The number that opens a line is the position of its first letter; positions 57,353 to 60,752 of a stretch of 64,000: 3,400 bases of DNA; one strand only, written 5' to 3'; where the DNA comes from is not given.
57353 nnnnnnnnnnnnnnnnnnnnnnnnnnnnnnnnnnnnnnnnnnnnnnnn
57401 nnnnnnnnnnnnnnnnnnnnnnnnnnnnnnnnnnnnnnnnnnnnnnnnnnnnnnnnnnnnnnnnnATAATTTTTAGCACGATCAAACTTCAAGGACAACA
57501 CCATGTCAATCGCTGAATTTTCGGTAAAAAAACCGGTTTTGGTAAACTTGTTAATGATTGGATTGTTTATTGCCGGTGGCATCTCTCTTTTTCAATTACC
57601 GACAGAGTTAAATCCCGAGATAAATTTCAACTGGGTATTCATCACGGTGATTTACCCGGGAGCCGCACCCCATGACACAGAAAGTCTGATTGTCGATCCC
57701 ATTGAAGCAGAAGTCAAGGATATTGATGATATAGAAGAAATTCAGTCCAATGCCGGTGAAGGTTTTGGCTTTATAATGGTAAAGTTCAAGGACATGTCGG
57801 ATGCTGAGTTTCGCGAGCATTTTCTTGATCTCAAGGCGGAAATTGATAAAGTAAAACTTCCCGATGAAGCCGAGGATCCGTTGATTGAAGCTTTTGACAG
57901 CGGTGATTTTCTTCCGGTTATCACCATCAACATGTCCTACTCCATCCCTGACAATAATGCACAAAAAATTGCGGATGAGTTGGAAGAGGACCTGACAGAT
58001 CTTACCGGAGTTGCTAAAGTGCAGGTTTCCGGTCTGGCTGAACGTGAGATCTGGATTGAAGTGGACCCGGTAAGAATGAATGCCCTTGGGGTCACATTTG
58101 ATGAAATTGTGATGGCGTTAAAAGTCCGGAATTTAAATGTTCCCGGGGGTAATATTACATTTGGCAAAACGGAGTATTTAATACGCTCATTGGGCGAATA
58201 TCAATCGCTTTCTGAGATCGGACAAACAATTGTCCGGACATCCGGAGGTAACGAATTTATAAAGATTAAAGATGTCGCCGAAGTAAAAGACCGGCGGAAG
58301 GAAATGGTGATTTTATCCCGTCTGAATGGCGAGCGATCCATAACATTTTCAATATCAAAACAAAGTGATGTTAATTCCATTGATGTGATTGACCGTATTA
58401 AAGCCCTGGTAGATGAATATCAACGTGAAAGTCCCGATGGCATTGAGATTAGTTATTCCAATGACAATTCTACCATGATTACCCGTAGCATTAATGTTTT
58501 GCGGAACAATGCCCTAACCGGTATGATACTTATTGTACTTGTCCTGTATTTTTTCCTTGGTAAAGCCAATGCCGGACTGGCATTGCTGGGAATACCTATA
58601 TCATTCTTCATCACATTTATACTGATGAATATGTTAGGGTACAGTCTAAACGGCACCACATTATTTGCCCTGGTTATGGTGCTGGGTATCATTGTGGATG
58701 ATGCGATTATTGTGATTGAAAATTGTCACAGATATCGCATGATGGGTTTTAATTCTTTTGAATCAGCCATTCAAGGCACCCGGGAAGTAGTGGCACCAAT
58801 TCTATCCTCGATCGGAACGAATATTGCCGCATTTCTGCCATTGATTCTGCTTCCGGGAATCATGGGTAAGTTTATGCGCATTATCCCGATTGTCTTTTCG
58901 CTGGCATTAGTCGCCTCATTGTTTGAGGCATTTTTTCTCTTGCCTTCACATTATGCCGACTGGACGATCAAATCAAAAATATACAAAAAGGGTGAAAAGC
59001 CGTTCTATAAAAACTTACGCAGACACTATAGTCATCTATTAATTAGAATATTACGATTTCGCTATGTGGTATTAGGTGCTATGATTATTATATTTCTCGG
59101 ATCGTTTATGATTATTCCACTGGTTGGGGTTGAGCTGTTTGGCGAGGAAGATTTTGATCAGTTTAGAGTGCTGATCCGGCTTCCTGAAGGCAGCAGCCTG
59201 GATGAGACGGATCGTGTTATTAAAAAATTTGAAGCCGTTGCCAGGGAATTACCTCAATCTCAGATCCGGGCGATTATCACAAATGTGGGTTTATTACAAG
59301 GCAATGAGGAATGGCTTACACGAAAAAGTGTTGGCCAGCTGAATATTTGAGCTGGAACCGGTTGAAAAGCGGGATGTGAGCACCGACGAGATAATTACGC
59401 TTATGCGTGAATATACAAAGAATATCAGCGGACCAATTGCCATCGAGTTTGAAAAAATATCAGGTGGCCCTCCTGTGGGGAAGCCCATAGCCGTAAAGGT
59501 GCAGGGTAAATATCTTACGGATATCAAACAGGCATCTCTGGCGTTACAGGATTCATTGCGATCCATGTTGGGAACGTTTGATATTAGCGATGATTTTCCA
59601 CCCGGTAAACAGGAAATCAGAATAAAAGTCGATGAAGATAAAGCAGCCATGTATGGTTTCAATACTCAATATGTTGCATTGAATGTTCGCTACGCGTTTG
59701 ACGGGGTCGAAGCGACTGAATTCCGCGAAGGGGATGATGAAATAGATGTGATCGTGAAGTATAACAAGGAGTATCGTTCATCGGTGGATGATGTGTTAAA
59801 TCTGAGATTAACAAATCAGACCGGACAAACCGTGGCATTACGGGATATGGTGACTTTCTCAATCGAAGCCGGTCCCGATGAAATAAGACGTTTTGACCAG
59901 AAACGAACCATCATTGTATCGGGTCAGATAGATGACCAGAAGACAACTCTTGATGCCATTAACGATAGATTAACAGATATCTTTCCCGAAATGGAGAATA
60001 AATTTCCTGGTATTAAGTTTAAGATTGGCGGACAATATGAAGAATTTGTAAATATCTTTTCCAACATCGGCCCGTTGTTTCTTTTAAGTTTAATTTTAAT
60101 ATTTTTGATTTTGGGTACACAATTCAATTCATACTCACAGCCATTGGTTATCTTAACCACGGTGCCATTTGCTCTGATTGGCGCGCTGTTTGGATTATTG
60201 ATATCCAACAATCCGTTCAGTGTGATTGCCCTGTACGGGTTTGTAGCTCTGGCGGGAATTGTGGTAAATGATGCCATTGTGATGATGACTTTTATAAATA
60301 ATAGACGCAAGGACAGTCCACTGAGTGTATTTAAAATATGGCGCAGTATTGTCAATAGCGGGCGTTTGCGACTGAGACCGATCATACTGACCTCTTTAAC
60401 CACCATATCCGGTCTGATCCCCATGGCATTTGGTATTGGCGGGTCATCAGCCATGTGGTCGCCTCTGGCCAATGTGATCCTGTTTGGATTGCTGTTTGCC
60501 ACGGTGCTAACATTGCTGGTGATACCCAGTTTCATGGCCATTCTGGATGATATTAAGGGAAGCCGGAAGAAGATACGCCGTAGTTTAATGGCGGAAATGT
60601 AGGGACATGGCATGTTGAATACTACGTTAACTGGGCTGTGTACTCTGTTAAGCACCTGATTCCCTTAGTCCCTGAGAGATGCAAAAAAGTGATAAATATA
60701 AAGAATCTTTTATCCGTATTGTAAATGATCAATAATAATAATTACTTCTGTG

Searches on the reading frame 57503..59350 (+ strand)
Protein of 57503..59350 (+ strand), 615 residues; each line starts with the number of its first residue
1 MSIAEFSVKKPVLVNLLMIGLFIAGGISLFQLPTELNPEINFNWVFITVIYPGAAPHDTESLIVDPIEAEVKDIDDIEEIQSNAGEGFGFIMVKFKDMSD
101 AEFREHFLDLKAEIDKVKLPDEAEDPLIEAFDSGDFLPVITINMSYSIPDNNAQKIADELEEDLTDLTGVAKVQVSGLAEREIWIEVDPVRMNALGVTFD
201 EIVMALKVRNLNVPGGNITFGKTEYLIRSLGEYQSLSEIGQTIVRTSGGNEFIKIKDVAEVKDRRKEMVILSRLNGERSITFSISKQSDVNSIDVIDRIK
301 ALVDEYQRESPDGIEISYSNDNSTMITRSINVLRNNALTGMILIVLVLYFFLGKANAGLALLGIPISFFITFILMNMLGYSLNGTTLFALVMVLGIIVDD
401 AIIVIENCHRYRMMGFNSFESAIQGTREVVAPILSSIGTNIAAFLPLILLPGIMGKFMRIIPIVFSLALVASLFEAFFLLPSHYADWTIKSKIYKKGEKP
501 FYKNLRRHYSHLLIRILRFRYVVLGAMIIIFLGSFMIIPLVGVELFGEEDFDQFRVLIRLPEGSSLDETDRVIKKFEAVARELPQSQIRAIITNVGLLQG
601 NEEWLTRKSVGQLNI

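Call 59: search_protein_families(library=pfam, proteins=[window:57503-59350:+], max_evalue=0.00001)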
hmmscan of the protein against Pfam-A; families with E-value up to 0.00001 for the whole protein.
window:57503-59350:+ (615 aa): 1 family
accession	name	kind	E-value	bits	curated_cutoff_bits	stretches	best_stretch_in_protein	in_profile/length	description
PF00873.25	ACR_tran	-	1.4e-122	410.8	28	1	3-599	1-604/1021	AcrB/AcrD/AcrF family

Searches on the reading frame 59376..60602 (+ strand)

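Call 59: search_protein_families(library=pfam, proteins=[window:59376-60602:+], max_evalue=0.00001)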
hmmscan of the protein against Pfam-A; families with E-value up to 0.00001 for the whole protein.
window:59376-60602:+ (408 aa): 1 family
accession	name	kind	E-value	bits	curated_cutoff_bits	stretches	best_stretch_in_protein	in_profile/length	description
PF00873.25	ACR_tran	-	7.5e-75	252.8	28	1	17-390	654-1020/1021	AcrB/AcrD/AcrF family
